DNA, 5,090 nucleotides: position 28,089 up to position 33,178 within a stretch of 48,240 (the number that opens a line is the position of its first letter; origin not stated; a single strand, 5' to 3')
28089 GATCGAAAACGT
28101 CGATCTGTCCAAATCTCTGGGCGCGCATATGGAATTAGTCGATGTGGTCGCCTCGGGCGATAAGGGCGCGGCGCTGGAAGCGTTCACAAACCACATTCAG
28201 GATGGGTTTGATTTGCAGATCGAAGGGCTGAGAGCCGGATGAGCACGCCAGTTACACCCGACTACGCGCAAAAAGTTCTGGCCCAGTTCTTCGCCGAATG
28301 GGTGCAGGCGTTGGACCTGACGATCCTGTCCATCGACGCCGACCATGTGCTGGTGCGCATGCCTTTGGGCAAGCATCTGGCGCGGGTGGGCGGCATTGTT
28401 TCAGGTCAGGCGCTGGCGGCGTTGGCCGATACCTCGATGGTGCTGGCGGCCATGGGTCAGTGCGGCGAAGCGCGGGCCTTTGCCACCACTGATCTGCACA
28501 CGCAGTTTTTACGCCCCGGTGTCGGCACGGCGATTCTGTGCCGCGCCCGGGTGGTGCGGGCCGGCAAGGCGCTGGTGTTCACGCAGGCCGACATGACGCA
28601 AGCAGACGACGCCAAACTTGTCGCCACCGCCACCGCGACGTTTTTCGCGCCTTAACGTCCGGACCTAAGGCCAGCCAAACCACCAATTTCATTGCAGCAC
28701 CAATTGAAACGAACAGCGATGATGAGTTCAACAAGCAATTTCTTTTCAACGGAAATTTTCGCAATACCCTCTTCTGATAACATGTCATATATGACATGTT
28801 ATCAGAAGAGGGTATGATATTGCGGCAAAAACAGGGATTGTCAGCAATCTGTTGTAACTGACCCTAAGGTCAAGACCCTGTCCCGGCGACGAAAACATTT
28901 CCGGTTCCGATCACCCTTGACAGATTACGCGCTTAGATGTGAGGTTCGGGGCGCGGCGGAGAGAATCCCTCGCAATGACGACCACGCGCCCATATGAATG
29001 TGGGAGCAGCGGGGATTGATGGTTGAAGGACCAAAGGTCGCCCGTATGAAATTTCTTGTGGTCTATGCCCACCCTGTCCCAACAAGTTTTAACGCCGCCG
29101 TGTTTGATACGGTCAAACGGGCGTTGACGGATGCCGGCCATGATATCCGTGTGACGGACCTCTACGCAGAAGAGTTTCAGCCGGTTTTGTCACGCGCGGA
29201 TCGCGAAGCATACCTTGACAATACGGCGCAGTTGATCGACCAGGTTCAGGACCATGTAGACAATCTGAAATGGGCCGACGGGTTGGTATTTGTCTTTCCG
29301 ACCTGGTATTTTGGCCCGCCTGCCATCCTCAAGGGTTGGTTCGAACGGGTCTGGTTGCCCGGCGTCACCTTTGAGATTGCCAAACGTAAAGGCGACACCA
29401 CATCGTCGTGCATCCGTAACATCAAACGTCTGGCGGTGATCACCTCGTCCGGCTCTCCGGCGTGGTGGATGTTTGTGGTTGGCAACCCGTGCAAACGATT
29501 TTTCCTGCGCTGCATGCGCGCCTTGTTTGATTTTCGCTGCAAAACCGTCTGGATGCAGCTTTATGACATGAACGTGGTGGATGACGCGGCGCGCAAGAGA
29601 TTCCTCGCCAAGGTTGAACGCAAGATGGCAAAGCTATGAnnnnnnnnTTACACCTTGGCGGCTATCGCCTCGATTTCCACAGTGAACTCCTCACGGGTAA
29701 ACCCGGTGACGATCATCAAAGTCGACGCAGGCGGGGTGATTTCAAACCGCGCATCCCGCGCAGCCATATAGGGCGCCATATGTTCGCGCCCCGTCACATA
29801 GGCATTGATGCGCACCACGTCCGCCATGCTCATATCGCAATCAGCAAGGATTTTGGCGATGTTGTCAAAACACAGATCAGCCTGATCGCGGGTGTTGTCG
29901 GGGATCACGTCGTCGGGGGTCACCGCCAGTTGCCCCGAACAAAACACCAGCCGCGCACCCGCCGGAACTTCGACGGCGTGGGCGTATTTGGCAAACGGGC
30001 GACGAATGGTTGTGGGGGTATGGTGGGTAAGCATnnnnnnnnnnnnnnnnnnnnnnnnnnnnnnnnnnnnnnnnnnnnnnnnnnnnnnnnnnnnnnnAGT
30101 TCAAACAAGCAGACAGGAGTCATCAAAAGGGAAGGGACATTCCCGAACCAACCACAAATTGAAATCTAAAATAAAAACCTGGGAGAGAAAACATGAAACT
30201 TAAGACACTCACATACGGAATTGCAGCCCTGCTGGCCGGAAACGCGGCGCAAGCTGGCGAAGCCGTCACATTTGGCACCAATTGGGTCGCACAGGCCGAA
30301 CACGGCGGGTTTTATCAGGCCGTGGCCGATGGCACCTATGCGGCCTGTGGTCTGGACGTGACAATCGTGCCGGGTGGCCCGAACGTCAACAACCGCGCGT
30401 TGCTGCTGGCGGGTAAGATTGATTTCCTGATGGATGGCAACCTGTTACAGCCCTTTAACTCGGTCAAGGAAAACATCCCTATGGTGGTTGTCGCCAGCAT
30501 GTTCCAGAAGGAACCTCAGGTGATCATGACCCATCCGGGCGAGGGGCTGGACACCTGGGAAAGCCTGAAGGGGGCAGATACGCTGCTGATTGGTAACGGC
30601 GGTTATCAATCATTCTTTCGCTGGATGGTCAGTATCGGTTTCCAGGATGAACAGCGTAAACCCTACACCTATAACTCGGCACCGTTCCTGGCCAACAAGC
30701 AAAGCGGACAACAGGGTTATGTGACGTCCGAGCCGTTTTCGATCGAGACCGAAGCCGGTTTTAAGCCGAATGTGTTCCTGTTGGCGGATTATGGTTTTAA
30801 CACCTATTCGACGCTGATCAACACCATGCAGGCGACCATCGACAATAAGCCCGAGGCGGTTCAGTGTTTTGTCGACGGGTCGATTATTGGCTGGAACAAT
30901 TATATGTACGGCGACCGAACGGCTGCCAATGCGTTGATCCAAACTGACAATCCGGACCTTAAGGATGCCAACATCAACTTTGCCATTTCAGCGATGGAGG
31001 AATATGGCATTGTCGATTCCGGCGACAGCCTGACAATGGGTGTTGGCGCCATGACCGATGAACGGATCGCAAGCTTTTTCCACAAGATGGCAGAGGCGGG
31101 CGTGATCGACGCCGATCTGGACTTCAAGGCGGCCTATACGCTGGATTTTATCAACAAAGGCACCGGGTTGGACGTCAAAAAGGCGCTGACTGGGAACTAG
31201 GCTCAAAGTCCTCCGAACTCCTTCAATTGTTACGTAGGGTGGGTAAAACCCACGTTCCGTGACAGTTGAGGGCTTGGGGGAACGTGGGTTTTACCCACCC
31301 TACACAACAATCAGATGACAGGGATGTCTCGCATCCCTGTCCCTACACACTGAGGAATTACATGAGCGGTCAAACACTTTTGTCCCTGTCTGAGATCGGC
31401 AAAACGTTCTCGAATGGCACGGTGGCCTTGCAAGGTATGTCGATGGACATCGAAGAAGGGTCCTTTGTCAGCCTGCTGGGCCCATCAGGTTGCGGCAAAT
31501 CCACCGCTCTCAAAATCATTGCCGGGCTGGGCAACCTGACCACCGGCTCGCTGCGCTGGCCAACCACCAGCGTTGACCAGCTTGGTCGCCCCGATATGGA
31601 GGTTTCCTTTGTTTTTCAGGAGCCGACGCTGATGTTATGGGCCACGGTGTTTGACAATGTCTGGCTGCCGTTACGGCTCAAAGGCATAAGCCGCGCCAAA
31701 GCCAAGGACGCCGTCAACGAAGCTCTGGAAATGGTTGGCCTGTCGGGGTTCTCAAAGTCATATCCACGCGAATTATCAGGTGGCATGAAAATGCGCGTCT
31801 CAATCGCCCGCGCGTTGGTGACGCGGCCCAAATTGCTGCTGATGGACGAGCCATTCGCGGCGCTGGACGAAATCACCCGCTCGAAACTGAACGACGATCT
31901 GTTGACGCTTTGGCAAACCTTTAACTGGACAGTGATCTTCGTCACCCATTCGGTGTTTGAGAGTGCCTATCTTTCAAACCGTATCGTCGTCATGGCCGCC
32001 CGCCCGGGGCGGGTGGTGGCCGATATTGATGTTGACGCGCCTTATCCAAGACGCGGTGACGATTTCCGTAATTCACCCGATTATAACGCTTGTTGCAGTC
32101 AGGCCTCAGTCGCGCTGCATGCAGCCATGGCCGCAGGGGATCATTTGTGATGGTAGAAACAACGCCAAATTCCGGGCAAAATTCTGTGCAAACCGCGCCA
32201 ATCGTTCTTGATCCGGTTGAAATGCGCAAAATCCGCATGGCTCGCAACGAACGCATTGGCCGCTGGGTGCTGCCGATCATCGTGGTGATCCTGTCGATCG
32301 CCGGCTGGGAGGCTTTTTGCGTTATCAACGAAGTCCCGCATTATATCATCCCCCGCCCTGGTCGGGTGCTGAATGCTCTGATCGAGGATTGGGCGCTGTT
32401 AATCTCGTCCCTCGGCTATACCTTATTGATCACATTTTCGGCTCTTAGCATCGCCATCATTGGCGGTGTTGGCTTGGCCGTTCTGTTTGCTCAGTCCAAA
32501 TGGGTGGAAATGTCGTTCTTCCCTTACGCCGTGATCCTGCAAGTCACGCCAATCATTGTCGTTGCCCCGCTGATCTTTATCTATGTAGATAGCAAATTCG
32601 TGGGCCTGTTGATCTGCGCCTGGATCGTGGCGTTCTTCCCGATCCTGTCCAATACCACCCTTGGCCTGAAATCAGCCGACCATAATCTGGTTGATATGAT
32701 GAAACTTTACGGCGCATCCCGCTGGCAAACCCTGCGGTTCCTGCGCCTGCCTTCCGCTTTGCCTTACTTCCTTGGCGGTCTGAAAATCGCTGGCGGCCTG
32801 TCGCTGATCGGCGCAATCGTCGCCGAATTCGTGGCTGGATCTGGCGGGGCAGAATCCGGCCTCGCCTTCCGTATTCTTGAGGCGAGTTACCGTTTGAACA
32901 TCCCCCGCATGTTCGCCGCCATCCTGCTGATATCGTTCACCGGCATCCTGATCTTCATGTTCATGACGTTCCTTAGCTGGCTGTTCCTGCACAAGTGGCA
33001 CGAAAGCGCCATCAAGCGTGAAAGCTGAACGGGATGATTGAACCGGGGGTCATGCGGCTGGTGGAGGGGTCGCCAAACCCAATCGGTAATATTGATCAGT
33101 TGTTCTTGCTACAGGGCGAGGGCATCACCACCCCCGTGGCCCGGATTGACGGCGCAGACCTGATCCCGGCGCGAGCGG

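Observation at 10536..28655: The microcompartment sits inside a gamma-glutamyl / N-alkylglutamate-type amine catabolic gene set (hypothesis: an amine-to-aldehyde metabolosome)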

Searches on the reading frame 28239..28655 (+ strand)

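Call 5: search_protein_families(library=pfam, proteins=[window:28239-28655:+])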
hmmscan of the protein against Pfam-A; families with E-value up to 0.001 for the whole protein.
window:28239-28655:+ (138 aa): 3 families
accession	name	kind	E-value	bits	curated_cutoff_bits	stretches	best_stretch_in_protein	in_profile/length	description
PF03061.28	4HBT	-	5.1e-12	46.4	20.6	1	51-126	1-77/79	Thioesterase superfamily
PF13622.12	4HBT_3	-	5.1e-10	39.9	24.3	1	51-135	13-82/83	Acyl-CoA thioesterase N-terminal domain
PF20789.3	4HBT_3C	-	0.00026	21.6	24.1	1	57-132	60-135/140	Acyl-CoA thioesterase C-terminal domain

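Call 14: search_protein_families(library=ncbifam, proteins=[window:28239-28655:+], max_evalue=0.00001)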
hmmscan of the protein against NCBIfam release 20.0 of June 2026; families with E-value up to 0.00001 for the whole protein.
window:28239-28655:+ (138 aa): 2 families
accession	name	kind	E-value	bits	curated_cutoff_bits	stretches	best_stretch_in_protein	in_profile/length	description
TIGR00369.1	unchar_dom_1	domain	3e-12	46.6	36.6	1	22-134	3-114/117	hotdog fold thioesterase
NF008675.0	PRK11688.1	equivalog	1.1e-10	41.5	107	1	57-135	63-153/156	thioesterase family protein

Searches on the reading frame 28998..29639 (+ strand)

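Call 5: search_protein_families(library=pfam, proteins=[window:28998-29639:+])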
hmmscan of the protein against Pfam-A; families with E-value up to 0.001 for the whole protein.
window:28998-29639:+ (213 aa): 2 families
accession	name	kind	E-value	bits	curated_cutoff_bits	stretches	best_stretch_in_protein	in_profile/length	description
PF02525.22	Flavodoxin_2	-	3.4e-34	118.7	27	1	17-159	1-142/198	Flavodoxin-like fold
PF03358.20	FMN_red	-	4.9e-12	46.1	24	1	17-118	1-96/152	NADPH-dependent FMN reductase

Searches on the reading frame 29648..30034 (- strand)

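Call 58: search_protein_families(library=pfam, proteins=[window:29648-30034:-], max_evalue=0.00001)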
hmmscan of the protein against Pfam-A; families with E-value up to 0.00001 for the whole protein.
window:29648-30034:- (128 aa): 1 family
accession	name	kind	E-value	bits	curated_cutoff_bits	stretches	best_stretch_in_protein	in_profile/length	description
PF01042.26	Ribonuc_L-PSP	-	2.5e-19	69.9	27.3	1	13-126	5-120/121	Endoribonuclease L-PSP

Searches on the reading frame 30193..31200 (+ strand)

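Call 58: search_protein_families(library=pfam, proteins=[window:30193-31200:+], max_evalue=0.00001)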
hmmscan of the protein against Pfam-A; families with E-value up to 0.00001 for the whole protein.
window:30193-31200:+ (335 aa): 1 family
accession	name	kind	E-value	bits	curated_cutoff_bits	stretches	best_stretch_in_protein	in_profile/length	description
PF09084.16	NMT1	-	1.6e-19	71.1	20.5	1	35-236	2-208/216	NMT1/THI5 like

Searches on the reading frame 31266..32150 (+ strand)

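Call 58: search_protein_families(library=pfam, proteins=[window:31266-32150:+], max_evalue=0.00001)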
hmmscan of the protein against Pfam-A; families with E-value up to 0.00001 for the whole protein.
window:31266-32150:+ (294 aa): 1 family
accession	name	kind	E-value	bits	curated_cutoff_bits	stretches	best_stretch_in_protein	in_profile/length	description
PF00005.33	ABC_tran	-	1.2e-32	113.8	25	1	55-198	1-137/137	ABC transporter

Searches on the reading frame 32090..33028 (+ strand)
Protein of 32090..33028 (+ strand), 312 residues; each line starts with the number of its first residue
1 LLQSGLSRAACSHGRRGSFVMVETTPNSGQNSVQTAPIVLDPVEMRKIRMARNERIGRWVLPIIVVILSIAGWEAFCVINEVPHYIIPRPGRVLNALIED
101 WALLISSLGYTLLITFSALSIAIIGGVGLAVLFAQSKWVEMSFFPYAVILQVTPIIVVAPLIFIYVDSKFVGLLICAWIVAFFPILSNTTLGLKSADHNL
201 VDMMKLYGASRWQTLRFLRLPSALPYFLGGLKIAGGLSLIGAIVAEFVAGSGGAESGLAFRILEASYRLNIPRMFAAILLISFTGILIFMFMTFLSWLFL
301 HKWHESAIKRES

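Call 59: search_protein_families(library=pfam, proteins=[window:32090-33028:+], max_evalue=0.00001)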
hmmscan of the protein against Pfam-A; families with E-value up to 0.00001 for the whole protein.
window:32090-33028:+ (312 aa): 1 family
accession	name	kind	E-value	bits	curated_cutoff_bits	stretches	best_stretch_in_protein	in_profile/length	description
PF00528.27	BPD_transp_1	-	8.5e-25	88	26.4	1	126-295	1-178/184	Binding-protein-dependent transport system inner membrane component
